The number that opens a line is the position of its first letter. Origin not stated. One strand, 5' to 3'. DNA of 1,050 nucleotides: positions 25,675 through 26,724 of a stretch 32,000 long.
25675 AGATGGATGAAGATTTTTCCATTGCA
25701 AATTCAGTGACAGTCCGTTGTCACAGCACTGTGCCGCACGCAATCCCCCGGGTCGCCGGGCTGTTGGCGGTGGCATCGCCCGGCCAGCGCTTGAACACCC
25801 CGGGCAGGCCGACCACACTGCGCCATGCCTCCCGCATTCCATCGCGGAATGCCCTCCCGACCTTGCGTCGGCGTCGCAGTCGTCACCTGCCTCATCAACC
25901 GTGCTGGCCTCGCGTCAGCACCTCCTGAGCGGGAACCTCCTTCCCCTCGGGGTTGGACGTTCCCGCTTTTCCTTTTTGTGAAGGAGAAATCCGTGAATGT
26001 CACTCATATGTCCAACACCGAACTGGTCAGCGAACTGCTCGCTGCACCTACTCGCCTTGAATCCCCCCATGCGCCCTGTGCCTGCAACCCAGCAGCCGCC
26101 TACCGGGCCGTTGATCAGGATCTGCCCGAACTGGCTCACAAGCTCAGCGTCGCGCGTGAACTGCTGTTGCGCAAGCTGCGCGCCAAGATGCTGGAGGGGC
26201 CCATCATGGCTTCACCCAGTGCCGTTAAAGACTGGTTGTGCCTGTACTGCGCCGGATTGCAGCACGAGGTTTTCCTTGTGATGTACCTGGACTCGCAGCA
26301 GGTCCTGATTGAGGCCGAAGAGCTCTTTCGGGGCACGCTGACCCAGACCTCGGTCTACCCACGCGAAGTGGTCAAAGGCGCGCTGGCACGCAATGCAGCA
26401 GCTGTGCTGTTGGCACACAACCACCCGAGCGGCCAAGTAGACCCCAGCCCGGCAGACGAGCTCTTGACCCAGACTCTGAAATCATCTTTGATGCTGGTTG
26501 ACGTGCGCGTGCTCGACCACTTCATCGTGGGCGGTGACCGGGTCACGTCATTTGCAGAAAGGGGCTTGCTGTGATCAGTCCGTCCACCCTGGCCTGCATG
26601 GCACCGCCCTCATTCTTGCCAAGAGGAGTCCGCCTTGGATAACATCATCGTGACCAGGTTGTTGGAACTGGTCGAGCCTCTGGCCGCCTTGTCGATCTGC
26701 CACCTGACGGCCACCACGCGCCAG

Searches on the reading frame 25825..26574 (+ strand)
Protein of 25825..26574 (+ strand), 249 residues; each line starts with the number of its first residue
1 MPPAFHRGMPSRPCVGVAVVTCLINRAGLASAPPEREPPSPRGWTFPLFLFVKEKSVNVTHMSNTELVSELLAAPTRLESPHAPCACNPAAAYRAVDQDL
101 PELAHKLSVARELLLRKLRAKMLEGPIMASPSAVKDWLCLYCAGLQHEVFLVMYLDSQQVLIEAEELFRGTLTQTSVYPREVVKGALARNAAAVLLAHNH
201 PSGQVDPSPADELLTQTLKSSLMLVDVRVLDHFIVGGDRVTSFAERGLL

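Call 13: search_protein_families(library=pfam, proteins=[window:25825-26574:+], max_evalue=0.001)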
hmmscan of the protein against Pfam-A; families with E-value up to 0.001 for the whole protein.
window:25825-26574:+ (249 aa): 1 family
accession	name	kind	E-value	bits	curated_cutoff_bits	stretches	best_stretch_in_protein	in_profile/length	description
PF04002.20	RadC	-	1.4e-40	138.5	22.1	1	129-248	2-121/121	RadC-like JAB domain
